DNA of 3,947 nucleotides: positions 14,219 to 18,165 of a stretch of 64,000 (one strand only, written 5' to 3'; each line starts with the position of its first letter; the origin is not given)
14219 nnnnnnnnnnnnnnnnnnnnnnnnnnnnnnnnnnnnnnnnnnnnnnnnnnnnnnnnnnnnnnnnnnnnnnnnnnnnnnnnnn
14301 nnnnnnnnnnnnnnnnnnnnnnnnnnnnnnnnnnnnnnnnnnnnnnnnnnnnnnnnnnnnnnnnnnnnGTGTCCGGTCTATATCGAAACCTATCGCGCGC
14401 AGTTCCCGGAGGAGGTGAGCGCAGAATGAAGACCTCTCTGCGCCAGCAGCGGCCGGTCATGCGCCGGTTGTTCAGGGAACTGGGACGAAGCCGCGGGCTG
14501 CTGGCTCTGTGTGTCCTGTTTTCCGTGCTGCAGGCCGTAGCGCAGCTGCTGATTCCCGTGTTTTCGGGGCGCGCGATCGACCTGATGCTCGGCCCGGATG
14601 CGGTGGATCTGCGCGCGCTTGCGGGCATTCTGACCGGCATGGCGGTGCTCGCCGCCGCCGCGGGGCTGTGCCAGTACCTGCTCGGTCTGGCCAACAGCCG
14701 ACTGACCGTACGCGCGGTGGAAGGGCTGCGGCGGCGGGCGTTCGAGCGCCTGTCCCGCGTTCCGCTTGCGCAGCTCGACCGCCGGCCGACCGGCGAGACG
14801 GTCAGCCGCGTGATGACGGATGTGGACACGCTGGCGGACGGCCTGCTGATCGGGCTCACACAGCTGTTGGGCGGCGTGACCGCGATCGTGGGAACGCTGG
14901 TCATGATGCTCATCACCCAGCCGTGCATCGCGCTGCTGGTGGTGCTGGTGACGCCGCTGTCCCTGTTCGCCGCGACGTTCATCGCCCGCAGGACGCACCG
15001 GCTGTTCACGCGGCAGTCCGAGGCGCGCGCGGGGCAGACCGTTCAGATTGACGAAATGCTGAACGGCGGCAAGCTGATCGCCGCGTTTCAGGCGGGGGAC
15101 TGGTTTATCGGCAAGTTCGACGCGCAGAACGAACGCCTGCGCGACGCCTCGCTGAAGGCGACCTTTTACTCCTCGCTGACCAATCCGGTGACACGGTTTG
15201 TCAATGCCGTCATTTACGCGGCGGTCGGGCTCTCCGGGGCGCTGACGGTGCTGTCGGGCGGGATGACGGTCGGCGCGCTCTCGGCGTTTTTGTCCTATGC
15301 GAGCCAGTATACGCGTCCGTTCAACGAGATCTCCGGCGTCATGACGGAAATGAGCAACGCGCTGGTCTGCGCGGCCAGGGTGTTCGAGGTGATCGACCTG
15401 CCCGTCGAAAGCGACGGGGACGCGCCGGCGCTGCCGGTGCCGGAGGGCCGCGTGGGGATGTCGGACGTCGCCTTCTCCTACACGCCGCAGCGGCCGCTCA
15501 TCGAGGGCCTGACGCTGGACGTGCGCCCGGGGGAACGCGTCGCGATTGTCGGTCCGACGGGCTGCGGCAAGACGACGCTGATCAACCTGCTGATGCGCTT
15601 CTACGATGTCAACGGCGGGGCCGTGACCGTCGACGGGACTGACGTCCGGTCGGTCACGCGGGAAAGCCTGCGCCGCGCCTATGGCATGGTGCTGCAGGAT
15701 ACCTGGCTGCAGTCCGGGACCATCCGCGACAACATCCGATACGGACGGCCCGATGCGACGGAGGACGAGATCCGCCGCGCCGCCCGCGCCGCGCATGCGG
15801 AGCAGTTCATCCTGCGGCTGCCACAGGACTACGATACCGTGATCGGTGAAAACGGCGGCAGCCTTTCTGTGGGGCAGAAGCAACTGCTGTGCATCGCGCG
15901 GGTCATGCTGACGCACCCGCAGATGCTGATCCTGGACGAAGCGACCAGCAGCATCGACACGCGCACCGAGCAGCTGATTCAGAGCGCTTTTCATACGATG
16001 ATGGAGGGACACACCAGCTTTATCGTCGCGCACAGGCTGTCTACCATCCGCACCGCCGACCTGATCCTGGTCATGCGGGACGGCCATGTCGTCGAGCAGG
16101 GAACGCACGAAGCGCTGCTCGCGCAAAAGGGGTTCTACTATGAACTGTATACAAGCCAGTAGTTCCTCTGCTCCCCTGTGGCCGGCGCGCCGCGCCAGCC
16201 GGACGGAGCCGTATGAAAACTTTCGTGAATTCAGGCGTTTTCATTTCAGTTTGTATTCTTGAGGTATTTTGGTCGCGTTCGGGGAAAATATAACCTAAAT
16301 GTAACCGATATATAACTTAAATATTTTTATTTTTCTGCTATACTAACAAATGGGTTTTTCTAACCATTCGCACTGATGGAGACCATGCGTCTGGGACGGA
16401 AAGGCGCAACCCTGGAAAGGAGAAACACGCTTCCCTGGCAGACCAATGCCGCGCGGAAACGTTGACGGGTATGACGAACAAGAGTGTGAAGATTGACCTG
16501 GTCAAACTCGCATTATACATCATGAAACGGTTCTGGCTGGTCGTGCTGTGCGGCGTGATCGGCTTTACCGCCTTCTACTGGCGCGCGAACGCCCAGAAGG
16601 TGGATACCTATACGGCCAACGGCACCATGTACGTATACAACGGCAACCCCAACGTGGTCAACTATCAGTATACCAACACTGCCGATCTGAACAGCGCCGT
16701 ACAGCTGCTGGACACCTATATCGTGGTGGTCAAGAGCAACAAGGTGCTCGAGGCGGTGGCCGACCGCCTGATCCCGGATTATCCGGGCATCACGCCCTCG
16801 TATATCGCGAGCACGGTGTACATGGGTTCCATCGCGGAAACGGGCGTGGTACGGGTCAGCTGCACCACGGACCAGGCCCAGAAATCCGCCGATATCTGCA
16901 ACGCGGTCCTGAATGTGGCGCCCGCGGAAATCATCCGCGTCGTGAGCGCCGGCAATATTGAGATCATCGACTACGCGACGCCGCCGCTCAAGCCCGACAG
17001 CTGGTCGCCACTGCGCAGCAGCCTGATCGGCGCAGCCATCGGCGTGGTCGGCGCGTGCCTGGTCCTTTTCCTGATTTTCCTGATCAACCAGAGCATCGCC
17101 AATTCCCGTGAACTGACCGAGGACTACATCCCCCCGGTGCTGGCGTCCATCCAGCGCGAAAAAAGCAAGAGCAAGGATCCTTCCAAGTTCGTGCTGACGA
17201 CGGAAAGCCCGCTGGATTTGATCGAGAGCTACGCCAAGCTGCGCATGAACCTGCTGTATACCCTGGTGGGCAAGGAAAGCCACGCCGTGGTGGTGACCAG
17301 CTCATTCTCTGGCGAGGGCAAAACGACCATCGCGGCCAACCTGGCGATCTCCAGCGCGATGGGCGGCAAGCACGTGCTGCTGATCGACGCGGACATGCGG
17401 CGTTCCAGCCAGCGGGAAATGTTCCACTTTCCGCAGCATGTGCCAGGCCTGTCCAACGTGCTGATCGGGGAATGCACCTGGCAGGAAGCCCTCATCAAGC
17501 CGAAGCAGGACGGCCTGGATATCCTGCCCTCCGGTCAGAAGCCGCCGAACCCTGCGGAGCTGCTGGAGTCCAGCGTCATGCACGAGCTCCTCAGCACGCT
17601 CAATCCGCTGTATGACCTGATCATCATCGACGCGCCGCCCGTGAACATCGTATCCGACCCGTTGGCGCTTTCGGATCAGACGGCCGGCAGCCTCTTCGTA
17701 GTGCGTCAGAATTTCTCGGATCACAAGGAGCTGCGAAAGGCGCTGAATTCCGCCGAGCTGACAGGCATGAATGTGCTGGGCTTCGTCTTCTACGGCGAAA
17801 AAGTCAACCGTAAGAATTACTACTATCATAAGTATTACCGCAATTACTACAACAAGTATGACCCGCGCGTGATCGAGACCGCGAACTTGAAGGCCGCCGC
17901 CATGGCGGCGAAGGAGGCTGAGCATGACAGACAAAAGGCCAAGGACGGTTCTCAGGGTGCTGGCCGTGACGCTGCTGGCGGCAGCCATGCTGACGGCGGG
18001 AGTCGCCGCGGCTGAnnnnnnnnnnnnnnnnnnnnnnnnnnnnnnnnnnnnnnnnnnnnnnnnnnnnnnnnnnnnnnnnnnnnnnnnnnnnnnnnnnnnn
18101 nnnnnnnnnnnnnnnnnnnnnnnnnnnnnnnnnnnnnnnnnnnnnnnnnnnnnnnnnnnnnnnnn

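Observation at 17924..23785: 1953-aa YD-repeat protein with no toxin tip, embedded between the BY-kinase and the LCP ligase of a glycan locus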

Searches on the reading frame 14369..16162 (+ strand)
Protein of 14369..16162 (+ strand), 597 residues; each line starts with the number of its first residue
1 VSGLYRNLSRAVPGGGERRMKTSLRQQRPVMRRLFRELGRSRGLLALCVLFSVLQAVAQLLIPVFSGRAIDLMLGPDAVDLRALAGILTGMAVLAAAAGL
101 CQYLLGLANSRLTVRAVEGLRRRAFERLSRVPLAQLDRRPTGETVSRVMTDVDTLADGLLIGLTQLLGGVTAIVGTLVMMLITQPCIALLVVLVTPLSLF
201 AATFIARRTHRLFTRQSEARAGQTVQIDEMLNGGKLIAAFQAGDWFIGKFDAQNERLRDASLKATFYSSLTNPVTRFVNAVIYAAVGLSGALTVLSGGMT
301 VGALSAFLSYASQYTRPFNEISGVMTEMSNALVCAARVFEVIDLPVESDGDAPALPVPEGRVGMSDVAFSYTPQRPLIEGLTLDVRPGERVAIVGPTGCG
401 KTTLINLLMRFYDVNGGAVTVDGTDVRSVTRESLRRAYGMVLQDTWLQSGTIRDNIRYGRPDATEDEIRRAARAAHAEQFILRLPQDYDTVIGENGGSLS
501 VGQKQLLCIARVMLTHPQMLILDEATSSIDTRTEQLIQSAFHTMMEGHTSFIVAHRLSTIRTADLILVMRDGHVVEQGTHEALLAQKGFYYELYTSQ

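Call 8: search_protein_families(library=pfam, proteins=[window:14369-16162:+], max_evalue=0.001)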
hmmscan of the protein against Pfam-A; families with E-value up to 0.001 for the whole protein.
window:14369-16162:+ (597 aa): 6 families
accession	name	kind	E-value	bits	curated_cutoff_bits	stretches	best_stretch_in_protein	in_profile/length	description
PF00664.28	ABC_membrane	-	6.7e-46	157.6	28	1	46-317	2-273/274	ABC transporter transmembrane region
PF00005.33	ABC_tran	-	5.7e-33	114.9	25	1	379-527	2-137/137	ABC transporter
PF00004.35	AAA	-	0.00025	21.9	21.2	0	392-550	2-97/131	ATPase family associated with various cellular activities (AAA)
PF13191.12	AAA_16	-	0.00028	21.8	32.6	1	387-545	24-160/167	AAA ATPase domain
PF02463.25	SMC_N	-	0.00036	20.5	40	0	498-567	136-209/220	RecF/RecN/SMC N terminal domain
PF13401.12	AAA_22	-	0.00039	21.2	27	0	392-435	9-51/130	AAA domain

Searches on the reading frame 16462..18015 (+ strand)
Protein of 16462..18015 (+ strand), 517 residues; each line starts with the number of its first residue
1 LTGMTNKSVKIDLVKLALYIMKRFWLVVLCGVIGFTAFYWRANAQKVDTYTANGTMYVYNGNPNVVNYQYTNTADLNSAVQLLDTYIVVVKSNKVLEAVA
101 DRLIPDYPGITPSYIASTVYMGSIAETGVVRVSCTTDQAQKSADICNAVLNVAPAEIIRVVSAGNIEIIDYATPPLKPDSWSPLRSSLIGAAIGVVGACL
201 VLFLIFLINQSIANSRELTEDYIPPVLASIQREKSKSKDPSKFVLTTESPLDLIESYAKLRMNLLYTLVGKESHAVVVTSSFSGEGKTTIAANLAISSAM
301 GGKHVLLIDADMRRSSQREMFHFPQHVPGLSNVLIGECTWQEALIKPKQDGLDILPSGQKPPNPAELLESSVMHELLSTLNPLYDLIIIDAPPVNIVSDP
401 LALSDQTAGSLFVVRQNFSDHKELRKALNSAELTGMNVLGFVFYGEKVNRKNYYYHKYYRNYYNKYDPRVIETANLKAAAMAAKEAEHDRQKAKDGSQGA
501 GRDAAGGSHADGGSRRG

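Call 8: search_protein_families(library=pfam, proteins=[window:16462-18015:+], max_evalue=0.001)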
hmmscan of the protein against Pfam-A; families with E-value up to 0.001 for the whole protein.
window:16462-18015:+ (517 aa): 6 families
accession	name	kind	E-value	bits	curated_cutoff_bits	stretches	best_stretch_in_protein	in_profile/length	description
PF13614.12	AAA_31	-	7.8e-14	52.4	27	1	277-394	5-128/177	AAA domain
PF01656.29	CbiA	-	1e-08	35.6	25.4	1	276-390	1-54/125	CobQ/CobB/MinD/ParA nucleotide binding domain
PF02706.20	Wzz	-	3.3e-07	31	25.5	1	10-102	2-90/91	Chain length determinant protein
PF06564.18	CBP_BcsQ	-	1.7e-06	28.2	21.3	1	283-433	11-165/234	Cellulose biosynthesis protein BcsQ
PF10609.15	ParA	-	2.6e-06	27.5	27.1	1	274-332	4-62/246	NUBPL iron-transfer P-loop NTPase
PF09140.17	MipZ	-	0.00029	20.7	20.7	0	274-392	1-108/262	ATPase MipZ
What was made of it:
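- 16462..18015 (+): Fused polysaccharide co-polymerase (Wzz) and BY-type tyrosine kinase. The C-terminal Tyr cluster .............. is encoded at about 17818-17859. The 3' end overlaps the REP start by 92 nt. Pfam Wzz 10-102 and AAA_31/CbiA/ParA 274-394 (call 8).
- On PCP / BY-kinase (neighbour 16462-18015): Pfam Wzz and AAA_31/CbiA/ParA (call 8).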
